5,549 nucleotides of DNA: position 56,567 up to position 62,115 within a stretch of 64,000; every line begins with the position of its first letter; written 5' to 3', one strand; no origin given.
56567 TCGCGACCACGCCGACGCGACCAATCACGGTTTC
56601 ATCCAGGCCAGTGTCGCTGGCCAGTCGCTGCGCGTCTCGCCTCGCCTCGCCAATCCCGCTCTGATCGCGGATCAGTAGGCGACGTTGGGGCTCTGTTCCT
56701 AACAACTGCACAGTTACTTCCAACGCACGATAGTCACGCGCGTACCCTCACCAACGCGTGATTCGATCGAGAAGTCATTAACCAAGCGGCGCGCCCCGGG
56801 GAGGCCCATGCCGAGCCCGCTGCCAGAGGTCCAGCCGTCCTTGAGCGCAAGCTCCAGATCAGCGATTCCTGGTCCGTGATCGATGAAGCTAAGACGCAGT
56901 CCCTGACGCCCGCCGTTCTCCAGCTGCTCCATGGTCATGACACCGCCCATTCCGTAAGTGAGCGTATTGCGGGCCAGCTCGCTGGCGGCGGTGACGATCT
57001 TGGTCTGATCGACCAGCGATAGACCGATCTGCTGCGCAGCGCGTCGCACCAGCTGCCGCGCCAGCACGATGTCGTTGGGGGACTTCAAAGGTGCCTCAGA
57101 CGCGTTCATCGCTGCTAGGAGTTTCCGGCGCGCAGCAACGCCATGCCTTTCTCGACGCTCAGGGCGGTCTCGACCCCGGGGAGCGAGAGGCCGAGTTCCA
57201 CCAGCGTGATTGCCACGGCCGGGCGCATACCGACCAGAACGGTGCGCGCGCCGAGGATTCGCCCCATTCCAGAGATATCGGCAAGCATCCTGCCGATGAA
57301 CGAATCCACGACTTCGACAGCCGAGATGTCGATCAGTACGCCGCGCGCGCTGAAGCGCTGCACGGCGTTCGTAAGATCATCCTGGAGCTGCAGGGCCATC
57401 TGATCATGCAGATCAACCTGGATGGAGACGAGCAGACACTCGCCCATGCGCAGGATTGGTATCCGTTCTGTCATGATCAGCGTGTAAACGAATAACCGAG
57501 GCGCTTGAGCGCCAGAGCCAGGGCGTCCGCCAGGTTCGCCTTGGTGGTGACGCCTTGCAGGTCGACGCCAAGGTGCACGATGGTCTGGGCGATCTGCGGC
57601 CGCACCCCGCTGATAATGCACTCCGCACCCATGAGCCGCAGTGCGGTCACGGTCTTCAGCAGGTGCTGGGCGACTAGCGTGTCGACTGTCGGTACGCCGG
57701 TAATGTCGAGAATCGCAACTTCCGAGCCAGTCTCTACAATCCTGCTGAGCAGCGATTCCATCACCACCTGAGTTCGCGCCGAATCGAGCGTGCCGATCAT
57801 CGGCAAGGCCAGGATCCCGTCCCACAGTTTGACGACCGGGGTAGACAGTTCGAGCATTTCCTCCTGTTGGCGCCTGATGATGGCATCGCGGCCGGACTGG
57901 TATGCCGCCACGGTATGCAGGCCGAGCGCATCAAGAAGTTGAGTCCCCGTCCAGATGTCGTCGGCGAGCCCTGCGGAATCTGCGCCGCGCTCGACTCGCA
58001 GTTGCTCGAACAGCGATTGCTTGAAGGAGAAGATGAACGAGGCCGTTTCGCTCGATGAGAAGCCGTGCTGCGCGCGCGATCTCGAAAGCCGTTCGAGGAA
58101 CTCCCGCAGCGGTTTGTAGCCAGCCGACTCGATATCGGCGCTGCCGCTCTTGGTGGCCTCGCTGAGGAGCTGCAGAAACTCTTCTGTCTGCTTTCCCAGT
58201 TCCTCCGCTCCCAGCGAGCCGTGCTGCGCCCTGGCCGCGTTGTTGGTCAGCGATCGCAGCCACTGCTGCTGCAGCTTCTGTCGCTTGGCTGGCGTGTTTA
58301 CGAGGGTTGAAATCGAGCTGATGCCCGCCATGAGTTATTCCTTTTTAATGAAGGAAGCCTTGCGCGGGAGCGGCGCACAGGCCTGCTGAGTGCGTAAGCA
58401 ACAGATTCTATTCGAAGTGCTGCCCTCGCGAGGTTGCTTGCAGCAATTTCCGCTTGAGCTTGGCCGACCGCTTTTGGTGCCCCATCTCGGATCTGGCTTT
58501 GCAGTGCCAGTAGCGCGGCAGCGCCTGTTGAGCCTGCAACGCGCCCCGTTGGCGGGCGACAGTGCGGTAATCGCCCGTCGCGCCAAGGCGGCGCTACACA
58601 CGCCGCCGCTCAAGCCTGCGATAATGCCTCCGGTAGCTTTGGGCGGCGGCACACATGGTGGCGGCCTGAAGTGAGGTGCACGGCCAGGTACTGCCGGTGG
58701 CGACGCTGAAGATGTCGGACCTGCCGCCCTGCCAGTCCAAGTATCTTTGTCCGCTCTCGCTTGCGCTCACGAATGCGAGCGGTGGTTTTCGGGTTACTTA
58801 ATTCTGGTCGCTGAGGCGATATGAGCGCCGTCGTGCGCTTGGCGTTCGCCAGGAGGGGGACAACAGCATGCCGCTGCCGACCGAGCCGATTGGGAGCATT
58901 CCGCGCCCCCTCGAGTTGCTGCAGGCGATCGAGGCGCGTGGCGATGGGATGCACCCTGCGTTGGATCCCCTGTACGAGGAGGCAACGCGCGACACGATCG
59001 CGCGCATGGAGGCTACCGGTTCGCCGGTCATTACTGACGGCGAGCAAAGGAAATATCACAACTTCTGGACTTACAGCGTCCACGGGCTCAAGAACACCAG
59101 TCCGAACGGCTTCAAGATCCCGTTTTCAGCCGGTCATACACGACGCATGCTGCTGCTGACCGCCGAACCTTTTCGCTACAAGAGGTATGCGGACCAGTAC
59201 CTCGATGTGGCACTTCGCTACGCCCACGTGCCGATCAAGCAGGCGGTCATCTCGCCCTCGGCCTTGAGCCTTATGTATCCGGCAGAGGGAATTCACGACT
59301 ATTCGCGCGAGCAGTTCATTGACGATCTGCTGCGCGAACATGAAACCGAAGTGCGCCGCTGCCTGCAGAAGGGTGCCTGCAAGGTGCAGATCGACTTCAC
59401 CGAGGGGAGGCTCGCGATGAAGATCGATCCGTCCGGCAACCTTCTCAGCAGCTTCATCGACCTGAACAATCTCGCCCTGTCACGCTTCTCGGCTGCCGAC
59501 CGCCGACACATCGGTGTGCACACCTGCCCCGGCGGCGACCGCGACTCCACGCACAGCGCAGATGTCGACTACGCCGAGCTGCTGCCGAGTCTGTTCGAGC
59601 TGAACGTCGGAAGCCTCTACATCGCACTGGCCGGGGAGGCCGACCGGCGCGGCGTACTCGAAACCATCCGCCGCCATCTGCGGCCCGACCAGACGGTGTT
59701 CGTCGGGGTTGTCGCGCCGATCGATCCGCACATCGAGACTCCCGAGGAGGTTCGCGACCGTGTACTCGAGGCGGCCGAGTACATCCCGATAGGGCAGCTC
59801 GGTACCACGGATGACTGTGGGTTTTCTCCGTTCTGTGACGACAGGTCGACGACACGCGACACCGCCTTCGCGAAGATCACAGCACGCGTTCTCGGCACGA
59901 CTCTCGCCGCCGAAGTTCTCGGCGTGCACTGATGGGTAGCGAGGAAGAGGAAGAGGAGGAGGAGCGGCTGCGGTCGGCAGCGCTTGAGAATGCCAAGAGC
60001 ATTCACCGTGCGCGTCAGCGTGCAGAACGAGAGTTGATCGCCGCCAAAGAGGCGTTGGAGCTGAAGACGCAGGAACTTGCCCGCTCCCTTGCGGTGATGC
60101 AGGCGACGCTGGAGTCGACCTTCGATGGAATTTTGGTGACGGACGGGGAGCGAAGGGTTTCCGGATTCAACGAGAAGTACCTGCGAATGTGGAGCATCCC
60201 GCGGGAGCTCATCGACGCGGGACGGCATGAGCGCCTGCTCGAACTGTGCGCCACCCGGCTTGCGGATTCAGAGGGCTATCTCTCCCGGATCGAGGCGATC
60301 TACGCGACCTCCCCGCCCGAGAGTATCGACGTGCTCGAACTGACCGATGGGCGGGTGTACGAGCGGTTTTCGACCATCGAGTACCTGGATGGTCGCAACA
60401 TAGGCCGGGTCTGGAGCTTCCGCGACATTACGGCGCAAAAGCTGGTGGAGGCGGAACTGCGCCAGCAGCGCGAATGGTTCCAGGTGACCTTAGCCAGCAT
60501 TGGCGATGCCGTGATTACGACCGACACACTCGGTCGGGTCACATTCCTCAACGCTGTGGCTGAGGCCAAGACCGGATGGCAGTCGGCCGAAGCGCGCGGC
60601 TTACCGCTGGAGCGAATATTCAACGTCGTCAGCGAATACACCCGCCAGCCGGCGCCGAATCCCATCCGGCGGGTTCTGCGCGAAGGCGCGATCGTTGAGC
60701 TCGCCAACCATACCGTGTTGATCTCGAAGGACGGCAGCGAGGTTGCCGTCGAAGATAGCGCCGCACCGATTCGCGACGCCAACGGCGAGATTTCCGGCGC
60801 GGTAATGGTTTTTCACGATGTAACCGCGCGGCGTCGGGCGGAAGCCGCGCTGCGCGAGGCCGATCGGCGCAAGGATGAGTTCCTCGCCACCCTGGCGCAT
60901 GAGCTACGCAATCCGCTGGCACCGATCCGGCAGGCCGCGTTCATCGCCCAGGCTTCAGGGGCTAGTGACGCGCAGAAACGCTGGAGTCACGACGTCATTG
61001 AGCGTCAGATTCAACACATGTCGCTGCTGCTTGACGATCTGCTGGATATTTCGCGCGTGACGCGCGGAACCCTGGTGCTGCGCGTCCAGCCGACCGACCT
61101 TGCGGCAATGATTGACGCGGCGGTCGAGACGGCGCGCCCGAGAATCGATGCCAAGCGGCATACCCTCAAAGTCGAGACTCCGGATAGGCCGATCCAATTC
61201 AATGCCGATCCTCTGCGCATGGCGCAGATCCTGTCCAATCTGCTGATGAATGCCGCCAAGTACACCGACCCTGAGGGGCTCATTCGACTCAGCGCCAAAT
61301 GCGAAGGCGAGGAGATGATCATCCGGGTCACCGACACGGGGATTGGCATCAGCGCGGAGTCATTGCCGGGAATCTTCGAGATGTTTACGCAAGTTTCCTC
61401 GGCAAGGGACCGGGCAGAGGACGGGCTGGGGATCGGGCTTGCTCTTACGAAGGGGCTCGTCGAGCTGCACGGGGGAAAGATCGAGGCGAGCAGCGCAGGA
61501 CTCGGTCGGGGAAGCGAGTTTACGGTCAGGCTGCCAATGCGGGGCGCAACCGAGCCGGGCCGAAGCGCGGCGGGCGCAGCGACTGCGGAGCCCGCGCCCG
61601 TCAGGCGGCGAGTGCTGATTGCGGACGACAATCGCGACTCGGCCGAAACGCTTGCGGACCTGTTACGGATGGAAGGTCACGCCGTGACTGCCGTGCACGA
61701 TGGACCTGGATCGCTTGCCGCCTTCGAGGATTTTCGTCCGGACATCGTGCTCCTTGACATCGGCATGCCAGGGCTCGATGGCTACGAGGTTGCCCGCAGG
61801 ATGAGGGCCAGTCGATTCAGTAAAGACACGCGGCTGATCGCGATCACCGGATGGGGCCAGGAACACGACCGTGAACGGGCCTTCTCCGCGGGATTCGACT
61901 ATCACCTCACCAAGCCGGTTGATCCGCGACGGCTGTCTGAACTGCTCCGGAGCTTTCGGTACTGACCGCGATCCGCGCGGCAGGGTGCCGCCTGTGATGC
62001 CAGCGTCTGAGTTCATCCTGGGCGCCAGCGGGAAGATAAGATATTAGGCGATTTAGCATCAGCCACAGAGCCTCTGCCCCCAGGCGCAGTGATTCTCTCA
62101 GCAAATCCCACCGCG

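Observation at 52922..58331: Stressosome operon (RsbR-RsbS-RsbT) wired to a phosphatase fusion and two histidine kinases instead of a sigma factor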

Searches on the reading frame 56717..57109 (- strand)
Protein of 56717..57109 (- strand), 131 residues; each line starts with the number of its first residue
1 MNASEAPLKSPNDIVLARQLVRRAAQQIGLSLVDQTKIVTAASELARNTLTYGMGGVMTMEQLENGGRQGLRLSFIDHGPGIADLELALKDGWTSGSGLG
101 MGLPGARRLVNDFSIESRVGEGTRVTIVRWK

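Call 4: search_protein_families(library=pfam, proteins=[window:56717-57109:-], max_evalue=0.01)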
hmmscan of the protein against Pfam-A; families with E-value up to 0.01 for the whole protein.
seq(131 aa): 2 families
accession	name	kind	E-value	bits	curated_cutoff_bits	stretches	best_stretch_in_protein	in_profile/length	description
PF02518.31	HATPase_c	-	9.5e-10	39.3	26.4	1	34-127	2-105/111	Histidine kinase-, DNA gyrase B-, and HSP90-like ATPase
PF13581.12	HATPase_c_2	-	1.2e-09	38.7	27.4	1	11-128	5-126/127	Histidine kinase-like ATPase domain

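Call 5: search_protein_families(library=ncbifam, proteins=[window:56717-57109:-], max_evalue=0.01)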
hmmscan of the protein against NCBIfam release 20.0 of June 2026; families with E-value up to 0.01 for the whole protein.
seq(131 aa): 2 families
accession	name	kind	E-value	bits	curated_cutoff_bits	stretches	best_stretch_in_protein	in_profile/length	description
TIGR01925.2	spIIAB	equivalog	2e-10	40.7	135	1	12-129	12-134/137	anti-sigma F factor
NF041045.1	RsbA_anti_sig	subfamily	6.4e-07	28.9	210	1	8-127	185-300/303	anti-sigma factor RsbA family regulatory protein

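Call 27: search_solved_structures(query=window:56717-57109:-, show_alignments=2, max_evalue=0.01)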
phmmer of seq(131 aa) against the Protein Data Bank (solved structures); distinct sequences matched with E-value up to 0.01: 4.
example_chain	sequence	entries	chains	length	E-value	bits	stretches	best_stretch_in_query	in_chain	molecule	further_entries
1tid_A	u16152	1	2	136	0.002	21.5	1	16-126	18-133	Anti-sigma F factor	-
1th8_A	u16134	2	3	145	0.0021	21.4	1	16-127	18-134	Anti-sigma F factor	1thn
1til_A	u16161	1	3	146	0.0021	21.4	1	16-127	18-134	Anti-sigma F factor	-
1l0o_A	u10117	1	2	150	0.0023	21.3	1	16-127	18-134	Anti-sigma F factor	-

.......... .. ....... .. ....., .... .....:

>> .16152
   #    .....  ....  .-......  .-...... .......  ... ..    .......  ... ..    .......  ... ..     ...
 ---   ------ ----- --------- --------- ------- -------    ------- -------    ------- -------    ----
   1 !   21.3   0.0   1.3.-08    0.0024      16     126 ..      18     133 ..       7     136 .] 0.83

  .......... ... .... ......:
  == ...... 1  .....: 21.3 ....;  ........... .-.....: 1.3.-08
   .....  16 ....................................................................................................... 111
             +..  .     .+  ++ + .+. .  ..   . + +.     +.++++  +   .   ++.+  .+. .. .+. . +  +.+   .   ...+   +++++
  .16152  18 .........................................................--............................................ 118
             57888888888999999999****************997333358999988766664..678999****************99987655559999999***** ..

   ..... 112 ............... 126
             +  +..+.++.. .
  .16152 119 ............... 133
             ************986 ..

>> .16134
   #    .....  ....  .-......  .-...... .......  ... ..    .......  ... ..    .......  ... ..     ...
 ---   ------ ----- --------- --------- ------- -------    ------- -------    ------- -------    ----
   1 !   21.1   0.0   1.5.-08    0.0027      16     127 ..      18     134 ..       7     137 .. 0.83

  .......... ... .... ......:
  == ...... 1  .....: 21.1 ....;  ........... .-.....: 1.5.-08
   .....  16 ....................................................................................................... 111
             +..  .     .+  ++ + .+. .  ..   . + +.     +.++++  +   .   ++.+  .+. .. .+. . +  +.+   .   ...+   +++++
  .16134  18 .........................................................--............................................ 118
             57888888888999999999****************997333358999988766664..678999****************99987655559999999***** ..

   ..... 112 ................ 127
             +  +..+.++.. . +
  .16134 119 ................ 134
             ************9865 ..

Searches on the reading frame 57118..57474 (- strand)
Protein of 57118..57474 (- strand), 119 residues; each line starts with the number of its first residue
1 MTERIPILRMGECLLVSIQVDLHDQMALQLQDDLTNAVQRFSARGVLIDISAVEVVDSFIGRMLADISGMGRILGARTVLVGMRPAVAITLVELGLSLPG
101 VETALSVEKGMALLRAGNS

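Call 4: search_protein_families(library=pfam, proteins=[window:57118-57474:-], max_evalue=0.01)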
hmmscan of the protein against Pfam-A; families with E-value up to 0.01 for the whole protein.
seq(119 aa): 2 families
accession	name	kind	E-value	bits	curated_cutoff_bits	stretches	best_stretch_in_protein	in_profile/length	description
PF01740.26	STAS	-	1e-09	38.6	22.6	1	11-97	8-94/106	STAS domain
PF13466.11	STAS_2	-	0.00071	20.1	29.2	1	27-96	12-79/80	STAS domain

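Call 5: search_protein_families(library=ncbifam, proteins=[window:57118-57474:-], max_evalue=0.01)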
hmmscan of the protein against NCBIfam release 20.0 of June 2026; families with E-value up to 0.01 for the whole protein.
seq(119 aa): 2 families
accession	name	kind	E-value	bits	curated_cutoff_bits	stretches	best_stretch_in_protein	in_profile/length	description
NF052652.1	YtvA_fam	equivalog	1.2e-07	31.6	250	1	6-109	137-241/243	YtvA family blue-light photoreceptor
TIGR00377.1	ant_ant_sig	superfamily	0.0003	20.6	53.45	1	10-92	10-92/108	anti-sigma factor antagonist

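Call 70: search_solved_structures(query=window:57118-57474:-, show_alignments=2, max_evalue=0.001)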
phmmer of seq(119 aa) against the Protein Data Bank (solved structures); distinct sequences matched with E-value up to 0.001: 17.
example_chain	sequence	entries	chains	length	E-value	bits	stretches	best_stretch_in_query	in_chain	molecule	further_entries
6jhk_A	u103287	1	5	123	3e-33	117.8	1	4-115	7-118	RsbS negative regulator of sigma-B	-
6qcm_A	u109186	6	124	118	2.7e-32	114.7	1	5-115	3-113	RsbS protein | RsbT antagonist protein RsbS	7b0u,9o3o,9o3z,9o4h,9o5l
9o4r_a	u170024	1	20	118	7.6e-32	113.2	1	5-115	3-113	RsbT antagonist protein RsbS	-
2vy9_A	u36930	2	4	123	1.6e-28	102.5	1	1-114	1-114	ANTI-SIGMA-FACTOR ANTAGONIST | ANTI-SIGMA-FACTOR ANTAGONIST (STAS) DOMAIN PROTEIN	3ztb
3zxn_A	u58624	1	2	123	6e-28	100.7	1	1-114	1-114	ANTI-SIGMA-FACTOR ANTAGONIST (STAS) DOMAIN PROTEIN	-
7o0i_a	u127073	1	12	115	1.2e-13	54.7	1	3-112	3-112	RsbS, negative regulator of sigma-B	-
6qcm_AB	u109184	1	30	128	1.1e-10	45.3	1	25-112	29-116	RsbR protein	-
6qcm_CB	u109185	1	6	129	1.1e-10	45.3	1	25-112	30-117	RsbR protein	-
6qcm_CD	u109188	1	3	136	1.2e-10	45.2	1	25-112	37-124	RsbR protein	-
9o5l_A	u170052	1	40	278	3.7e-10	43.5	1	23-112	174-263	STAS domain-containing protein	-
9o4r_A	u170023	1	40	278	5.3e-10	43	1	27-112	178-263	RsbR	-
7b0u_A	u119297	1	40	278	5.3e-10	43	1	27-112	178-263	RsbR protein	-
9o3z_A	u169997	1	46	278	5.6e-10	43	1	27-112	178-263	RsbR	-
9o3o_A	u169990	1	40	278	5.9e-10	42.9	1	28-112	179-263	STAS domain-containing protein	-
9o4h_A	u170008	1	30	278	7.2e-10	42.6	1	27-112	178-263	RsbR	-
6qcm_AD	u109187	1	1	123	1.3e-05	29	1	25-105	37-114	RsbR protein,RsbR protein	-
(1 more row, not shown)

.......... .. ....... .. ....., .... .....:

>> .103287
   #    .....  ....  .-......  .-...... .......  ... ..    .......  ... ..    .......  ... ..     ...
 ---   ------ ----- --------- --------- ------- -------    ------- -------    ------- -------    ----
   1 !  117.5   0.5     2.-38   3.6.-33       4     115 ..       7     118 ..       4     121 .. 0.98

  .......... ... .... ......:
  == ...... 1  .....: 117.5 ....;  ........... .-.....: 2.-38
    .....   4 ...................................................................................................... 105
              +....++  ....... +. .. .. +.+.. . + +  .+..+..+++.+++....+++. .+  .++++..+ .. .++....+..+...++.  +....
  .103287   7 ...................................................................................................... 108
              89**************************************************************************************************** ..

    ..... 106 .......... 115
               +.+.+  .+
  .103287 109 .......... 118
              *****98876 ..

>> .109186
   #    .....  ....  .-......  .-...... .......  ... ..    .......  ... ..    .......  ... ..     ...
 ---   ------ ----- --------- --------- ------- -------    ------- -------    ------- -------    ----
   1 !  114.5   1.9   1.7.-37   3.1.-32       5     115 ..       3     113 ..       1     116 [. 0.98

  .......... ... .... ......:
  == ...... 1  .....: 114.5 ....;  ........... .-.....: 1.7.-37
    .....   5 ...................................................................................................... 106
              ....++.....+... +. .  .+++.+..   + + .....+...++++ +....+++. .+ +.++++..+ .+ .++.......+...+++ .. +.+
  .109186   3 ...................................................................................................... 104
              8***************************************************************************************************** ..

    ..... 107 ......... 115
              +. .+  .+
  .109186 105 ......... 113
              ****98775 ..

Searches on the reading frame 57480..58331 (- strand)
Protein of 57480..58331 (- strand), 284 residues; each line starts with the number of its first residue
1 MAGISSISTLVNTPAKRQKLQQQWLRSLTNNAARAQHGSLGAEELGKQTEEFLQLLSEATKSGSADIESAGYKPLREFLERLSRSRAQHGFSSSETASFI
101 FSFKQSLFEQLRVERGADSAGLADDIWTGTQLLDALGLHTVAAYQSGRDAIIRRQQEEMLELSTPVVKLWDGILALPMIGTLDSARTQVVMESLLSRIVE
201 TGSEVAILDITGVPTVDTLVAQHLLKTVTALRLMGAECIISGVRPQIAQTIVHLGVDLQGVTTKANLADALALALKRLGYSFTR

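Call 4: search_protein_families(library=pfam, proteins=[window:57480-58331:-], max_evalue=0.01)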
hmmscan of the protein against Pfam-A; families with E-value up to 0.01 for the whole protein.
seq(284 aa): 3 families
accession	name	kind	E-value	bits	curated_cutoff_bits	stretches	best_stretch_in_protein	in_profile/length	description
PF14361.12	RsbRD_N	-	5.1e-23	82.2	24.3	1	16-112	8-104/104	RsbT co-antagonist protein rsbRD N-terminal domain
PF01740.26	STAS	-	3.5e-15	56.1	22.6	1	167-270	4-106/106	STAS domain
PF23731.1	ARM_ECM29_C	-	0.00011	23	27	1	16-109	83-178/241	ECM29, C-terminal ARM-like repeats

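Call 5: search_protein_families(library=ncbifam, proteins=[window:57480-58331:-], max_evalue=0.01)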
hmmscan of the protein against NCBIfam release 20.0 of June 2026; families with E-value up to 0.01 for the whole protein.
seq(284 aa): 1 family
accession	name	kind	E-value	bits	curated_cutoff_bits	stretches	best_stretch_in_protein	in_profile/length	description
NF052652.1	YtvA_fam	equivalog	5.4e-23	81.8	250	1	149-271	121-243/243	YtvA family blue-light photoreceptor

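Call 8: search_solved_structures(query=window:57480-58331:-, show_alignments=3)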
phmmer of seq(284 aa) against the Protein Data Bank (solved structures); distinct sequences matched with E-value up to 0.001: 18.
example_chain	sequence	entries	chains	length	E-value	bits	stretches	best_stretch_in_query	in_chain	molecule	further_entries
7o0i_B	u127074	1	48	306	2.4e-32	115.9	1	142-281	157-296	Anti-anti-sigma factor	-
9o3o_A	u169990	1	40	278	3.2e-30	108.9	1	133-272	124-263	STAS domain-containing protein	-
9o4r_A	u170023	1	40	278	3.8e-30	108.6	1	133-272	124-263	RsbR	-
7b0u_A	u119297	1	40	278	3.9e-30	108.6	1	134-272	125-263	RsbR protein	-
9o5l_A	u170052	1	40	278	4.5e-30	108.4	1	133-272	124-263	STAS domain-containing protein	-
9o3z_A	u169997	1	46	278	1.8e-29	106.4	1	133-272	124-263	RsbR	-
9o4h_A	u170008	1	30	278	2.3e-29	106.1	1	133-272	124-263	RsbR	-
6qcm_CD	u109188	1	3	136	7.7e-29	104.4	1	154-272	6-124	RsbR protein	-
6qcm_CB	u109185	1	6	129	2e-28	103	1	159-273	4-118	RsbR protein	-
6qcm_AB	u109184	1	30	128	2.7e-28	102.6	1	159-273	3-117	RsbR protein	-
6qcm_AD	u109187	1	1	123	7.5e-22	81.5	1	154-248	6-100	RsbR protein,RsbR protein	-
6jhk_A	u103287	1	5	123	1e-15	61.4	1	163-279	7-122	RsbS negative regulator of sigma-B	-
2mwg_A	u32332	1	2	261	3.6e-14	56.3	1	145-272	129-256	Blue-light photoreceptor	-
6qcm_A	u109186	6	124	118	2.1e-13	53.8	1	164-278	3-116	RsbS protein | RsbT antagonist protein RsbS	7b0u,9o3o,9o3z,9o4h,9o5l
9o4r_a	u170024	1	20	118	3.1e-13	53.3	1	164-278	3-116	RsbT antagonist protein RsbS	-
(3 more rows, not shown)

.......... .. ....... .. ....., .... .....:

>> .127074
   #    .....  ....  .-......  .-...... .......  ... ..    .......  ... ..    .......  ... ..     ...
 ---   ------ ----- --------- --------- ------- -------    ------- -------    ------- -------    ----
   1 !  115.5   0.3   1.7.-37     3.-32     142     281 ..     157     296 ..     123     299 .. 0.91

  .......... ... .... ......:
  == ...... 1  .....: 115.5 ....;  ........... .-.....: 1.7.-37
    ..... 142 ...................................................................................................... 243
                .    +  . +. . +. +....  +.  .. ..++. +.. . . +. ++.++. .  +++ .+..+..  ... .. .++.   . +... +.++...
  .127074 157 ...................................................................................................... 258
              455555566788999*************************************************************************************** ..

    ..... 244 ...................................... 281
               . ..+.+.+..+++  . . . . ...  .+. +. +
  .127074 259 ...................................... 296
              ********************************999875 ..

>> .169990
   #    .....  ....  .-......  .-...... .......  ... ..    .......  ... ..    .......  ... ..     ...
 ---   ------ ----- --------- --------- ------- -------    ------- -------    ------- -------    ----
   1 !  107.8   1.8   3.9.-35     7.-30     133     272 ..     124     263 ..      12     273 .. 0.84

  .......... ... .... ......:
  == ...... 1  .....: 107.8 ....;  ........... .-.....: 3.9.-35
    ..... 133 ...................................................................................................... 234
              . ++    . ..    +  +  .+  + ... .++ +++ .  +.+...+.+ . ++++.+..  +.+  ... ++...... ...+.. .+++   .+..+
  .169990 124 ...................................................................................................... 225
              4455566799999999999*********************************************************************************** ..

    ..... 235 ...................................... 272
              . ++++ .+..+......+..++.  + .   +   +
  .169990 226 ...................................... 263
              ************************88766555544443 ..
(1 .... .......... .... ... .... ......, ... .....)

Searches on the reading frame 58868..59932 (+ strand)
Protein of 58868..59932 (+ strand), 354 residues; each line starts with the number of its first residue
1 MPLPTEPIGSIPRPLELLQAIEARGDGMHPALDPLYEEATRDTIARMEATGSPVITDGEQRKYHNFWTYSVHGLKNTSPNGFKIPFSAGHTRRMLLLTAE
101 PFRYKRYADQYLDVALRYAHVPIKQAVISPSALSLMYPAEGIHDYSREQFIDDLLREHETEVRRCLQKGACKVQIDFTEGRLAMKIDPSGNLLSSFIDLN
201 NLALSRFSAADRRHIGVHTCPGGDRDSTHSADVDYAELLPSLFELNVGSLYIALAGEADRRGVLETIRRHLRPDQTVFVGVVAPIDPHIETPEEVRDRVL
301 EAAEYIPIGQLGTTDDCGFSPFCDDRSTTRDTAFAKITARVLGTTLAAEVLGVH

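Call 24: search_protein_families(library=pfam, proteins=[window:58868-59932:+], max_evalue=0.001)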
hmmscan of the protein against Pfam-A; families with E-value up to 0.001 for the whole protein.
window:58868-59932:+ (354 aa): 1 family
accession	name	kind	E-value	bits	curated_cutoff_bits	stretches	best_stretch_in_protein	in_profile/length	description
PF01717.24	Meth_synt_2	-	2.3e-07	30.9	21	1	4-319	2-303/324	Cobalamin-independent synthase, Catalytic domain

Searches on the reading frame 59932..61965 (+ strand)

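Call 24: search_protein_families(library=pfam, proteins=[window:59932-61965:+], max_evalue=0.001)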
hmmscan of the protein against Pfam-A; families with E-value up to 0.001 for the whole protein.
window:59932-61965:+ (677 aa): 8 families
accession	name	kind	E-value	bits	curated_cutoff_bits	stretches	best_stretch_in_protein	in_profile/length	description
PF02518.31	HATPase_c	-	1.2e-25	90.6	26.4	1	426-537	2-110/111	Histidine kinase-, DNA gyrase B-, and HSP90-like ATPase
PF00072.30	Response_reg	-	6.3e-24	84.7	30.2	1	561-672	1-110/111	Response regulator receiver domain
PF08448.16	PAS_4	-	3.5e-19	69.5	23.1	1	188-302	2-110/110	PAS fold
PF00989.32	PAS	-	4.6e-16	59.3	22.6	1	184-297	4-113/113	PAS fold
PF00512.31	HisKA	-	1.4e-14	54.3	26.9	1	314-378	2-65/66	His Kinase A (phospho-acceptor) domain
PF13426.13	PAS_9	-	6.1e-13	49.4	27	1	192-299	2-103/103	PAS domain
PF12860.13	PAS_7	-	2.8e-09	37.6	27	1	62-172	3-113/115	PAS fold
PF13188.13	PAS_8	-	7.4e-05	22.9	21.8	0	183-238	3-55/65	PAS domain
